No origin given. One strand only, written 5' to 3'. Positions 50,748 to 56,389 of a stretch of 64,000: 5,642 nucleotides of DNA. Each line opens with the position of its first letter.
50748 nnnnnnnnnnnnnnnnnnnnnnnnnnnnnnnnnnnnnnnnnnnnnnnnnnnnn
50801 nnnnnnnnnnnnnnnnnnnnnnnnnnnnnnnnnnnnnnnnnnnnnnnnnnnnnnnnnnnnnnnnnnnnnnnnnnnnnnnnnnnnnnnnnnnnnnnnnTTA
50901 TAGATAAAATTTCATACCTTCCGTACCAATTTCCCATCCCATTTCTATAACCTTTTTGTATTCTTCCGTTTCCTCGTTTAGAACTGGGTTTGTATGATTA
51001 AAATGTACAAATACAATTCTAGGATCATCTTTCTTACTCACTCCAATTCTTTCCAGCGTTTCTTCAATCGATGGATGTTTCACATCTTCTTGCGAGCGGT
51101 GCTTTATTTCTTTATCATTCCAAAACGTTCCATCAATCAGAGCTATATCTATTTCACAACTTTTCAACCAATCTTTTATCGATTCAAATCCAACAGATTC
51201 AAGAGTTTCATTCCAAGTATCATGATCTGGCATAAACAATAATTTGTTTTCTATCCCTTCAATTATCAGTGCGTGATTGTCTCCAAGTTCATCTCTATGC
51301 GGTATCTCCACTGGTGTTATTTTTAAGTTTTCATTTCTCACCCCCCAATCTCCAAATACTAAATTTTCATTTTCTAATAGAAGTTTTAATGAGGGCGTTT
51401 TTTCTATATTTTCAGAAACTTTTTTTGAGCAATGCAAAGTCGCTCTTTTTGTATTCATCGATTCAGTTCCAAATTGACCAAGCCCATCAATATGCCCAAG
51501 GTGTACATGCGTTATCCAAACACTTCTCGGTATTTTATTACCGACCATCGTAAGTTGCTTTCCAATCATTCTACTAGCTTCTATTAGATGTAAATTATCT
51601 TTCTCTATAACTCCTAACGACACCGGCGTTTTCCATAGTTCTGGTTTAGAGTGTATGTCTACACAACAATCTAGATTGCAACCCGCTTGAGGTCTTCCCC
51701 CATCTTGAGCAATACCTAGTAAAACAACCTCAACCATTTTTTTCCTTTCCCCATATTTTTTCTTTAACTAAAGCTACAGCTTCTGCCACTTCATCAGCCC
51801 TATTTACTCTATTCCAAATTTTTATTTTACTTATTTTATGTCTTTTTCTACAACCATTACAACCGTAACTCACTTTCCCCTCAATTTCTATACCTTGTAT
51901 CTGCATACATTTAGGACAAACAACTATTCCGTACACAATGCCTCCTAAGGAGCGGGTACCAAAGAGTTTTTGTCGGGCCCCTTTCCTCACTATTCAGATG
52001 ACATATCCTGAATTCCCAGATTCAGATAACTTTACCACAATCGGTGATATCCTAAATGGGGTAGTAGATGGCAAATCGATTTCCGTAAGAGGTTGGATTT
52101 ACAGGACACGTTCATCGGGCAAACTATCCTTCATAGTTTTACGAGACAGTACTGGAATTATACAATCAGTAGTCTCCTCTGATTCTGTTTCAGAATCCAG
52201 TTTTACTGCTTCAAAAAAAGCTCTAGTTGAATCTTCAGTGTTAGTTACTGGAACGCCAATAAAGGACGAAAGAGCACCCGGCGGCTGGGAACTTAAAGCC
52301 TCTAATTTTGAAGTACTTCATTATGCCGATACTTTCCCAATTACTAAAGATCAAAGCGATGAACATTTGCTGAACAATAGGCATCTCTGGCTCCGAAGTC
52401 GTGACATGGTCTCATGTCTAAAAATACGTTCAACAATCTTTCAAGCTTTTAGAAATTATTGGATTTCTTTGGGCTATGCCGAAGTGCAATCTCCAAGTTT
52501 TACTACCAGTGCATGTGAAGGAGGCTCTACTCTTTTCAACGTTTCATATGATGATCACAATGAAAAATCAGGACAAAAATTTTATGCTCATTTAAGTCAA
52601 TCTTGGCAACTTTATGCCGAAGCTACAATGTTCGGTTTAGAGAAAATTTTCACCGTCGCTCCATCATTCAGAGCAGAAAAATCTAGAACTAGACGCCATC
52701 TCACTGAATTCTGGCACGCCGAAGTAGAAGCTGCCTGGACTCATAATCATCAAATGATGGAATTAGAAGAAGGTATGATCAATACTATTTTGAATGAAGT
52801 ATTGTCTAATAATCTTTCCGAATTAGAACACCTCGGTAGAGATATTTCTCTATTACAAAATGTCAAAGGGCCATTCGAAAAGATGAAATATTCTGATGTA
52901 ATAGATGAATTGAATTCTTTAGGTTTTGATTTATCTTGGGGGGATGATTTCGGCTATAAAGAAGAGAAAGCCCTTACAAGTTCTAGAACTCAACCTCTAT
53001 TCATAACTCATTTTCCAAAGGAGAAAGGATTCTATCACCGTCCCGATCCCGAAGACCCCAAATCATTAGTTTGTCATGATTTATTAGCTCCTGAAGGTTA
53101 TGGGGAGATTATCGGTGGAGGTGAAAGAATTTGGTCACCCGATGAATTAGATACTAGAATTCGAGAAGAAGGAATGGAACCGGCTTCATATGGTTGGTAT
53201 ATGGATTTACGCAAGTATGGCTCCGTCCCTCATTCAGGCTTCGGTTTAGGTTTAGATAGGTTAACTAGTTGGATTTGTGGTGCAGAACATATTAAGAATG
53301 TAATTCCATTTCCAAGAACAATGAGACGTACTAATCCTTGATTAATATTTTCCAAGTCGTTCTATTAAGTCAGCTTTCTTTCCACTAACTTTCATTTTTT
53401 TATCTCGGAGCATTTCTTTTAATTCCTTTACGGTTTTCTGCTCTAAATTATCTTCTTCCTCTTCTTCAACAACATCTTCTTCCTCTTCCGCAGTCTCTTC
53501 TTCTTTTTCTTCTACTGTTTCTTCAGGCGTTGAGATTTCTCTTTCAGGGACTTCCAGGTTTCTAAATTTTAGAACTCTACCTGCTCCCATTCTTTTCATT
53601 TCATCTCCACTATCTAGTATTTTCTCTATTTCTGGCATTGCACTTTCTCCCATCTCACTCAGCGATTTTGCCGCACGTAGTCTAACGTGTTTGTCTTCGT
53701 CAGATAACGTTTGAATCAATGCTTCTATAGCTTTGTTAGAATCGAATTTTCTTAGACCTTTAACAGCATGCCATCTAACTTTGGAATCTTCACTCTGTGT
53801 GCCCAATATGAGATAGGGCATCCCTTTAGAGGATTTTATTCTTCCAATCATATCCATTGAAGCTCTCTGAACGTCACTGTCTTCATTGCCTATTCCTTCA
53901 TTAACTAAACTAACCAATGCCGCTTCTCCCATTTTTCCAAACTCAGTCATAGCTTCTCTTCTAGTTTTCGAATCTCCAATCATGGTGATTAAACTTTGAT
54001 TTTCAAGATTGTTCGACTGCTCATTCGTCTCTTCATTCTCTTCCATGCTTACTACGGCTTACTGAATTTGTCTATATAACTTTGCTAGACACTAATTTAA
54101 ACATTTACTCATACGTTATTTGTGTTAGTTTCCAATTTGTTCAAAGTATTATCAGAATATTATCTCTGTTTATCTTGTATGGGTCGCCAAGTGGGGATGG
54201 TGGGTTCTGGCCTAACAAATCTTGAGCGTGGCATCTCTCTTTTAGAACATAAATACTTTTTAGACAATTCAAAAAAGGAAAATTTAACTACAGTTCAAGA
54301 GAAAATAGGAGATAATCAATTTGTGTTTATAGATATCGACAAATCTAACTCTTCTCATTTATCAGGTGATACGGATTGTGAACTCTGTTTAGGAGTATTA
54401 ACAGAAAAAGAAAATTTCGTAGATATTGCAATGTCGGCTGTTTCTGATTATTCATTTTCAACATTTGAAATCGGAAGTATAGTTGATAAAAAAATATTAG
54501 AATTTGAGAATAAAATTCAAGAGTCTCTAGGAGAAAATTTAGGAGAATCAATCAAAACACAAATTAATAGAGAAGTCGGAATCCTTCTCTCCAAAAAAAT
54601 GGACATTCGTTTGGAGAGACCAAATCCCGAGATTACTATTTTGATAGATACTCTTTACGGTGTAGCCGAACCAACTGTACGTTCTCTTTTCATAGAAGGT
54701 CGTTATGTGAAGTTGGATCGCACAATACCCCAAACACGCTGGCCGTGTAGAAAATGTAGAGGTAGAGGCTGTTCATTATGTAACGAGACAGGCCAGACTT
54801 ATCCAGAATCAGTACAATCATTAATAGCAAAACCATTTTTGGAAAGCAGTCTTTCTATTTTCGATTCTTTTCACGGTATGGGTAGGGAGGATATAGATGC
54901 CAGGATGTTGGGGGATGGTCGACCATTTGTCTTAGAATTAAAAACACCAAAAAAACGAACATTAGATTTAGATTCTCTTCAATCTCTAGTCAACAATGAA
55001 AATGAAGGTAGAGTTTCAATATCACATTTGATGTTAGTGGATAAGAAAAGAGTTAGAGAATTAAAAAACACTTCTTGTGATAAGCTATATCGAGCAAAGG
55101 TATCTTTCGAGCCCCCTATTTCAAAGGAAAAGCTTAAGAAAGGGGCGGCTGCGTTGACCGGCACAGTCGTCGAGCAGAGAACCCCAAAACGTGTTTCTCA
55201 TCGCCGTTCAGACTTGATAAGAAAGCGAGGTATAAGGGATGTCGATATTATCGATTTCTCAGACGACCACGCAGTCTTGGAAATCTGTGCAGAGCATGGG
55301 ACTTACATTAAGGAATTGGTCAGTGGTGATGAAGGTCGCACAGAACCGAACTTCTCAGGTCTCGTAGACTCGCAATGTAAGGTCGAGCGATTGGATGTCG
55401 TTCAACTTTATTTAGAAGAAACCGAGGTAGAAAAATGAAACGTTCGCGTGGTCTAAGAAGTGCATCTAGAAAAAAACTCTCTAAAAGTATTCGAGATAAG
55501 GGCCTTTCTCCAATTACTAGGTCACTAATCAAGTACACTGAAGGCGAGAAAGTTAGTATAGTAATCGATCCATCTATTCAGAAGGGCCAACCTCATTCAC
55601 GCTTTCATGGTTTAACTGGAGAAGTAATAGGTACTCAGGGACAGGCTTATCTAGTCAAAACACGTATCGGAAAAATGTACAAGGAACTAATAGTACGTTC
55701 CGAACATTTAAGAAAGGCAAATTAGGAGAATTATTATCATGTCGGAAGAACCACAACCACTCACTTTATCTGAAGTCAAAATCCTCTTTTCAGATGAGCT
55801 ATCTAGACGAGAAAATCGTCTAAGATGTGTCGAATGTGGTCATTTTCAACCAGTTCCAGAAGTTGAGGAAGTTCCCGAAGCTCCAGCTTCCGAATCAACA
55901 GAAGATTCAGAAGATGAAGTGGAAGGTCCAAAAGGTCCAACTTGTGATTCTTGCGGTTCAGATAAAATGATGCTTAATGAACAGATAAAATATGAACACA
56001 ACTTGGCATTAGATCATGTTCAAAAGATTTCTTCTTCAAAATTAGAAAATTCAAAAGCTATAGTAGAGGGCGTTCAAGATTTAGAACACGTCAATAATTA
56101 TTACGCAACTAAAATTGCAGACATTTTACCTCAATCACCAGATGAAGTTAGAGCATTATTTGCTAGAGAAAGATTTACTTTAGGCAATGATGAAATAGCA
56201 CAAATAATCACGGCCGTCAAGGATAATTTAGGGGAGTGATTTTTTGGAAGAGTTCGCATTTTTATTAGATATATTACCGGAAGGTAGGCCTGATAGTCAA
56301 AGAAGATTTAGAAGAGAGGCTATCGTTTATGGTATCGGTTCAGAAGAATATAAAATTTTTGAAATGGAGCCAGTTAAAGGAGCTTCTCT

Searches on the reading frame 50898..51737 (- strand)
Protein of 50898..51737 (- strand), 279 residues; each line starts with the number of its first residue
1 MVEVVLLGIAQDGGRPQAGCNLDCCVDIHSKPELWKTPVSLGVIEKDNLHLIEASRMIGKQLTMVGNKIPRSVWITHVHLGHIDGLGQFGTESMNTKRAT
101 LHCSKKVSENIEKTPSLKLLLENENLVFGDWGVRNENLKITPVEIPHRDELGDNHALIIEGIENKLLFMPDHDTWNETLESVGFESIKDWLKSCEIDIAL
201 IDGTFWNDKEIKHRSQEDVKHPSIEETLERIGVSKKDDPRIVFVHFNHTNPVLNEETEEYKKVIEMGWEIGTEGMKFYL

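Call 29: search_protein_families(library=pfam, proteins=[window:50898-51737:-], max_evalue=0.001)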
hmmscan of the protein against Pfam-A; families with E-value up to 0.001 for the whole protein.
window:50898-51737:- (279 aa): 1 family
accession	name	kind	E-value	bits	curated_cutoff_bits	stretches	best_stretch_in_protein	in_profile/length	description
PF12706.13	Lactamase_B_2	-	2.4e-12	47.3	27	1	73-246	34-200/200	Beta-lactamase superfamily domain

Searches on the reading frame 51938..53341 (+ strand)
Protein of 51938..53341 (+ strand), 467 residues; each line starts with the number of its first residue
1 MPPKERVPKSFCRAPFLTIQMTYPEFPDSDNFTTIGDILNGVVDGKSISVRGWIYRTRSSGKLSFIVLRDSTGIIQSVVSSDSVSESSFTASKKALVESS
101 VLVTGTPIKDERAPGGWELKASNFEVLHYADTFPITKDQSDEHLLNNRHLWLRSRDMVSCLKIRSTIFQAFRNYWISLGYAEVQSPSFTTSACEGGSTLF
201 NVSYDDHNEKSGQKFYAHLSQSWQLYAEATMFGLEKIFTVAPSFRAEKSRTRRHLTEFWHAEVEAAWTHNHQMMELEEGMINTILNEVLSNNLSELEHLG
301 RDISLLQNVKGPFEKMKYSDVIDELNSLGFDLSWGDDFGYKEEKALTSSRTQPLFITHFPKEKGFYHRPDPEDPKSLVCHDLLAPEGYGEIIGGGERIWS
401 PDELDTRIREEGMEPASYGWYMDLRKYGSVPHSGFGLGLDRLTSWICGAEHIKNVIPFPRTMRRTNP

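Call 29: search_protein_families(library=pfam, proteins=[window:51938-53341:+], max_evalue=0.001)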
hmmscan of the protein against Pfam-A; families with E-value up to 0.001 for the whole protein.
window:51938-53341:+ (467 aa): 2 families
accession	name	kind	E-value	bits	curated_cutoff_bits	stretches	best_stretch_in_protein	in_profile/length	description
PF00152.25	tRNA-synt_2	-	1.5e-74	251.3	25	1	142-461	3-307/308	tRNA synthetases class II (D, K and N)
PF01336.31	tRNA_anti-codon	-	1.6e-14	54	27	1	48-127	1-75/75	OB-fold nucleic acid binding domain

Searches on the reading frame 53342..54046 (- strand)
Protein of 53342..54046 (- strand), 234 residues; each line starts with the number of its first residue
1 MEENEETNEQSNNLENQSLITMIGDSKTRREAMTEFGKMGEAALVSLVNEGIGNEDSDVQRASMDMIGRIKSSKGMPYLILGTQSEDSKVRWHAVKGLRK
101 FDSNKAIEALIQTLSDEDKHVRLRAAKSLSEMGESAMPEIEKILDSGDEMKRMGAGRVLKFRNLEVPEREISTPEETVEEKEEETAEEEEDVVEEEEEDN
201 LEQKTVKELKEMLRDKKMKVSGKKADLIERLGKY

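Call 29: search_protein_families(library=pfam, proteins=[window:53342-54046:-], max_evalue=0.001)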
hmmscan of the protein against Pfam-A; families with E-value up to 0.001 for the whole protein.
window:53342-54046:- (234 aa): 6 families
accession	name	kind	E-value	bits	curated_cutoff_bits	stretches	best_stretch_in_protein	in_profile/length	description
PF13646.12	HEAT_2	-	1.4e-20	73.8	27.7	2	78-158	3-86/88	HEAT repeats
PF02037.33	SAP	-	1.1e-07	31.8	23.9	1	201-231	2-32/37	SAP domain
PF02985.28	HEAT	-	5.3e-07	29.7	23.5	0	107-134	2-29/31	HEAT repeat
PF03130.22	HEAT_PBS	-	7.2e-07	29.6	20.9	0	90-116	1-27/27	PBS lyase HEAT-like repeat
PF13513.12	HEAT_EZ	-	1.6e-05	25.8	27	0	105-131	28-54/55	HEAT-like repeat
PF25767.1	ARM_TBCD_2nd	-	0.0007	19.5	29.7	0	104-132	76-104/245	Tubulin-specific chaperone D-like, ARM repeats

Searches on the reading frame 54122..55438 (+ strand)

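Call 29: search_protein_families(library=pfam, proteins=[window:54122-55438:+], max_evalue=0.001)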
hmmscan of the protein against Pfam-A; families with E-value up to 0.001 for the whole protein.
window:54122-55438:+ (438 aa): 2 families
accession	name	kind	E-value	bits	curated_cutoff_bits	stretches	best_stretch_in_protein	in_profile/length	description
PF21238.2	Pus10_C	-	4.4e-67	226.5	27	1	190-428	1-230/232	Pus10, C-terminal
PF22023.1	Pus10_THUMP_arc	-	1e-17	64.5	28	1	99-176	1-78/78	Pus10 THUMP domain, archaeal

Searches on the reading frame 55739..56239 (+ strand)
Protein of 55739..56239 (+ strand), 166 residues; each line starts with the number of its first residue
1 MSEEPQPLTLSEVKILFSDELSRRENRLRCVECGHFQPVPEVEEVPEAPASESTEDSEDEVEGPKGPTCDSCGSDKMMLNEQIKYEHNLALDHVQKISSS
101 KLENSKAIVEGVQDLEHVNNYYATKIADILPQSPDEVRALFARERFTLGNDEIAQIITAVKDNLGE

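Call 74: search_protein_families(library=pfam, proteins=[window:55739-56239:+], max_evalue=0.001)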
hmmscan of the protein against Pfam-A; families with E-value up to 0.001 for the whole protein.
window:55739-56239:+ (166 aa): 1 family
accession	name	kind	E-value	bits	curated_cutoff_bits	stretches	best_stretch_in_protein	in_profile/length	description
PF03874.21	RNA_pol_Rpb4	-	5.6e-09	36.8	25.6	1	8-162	2-114/116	RNA polymerase Rpb4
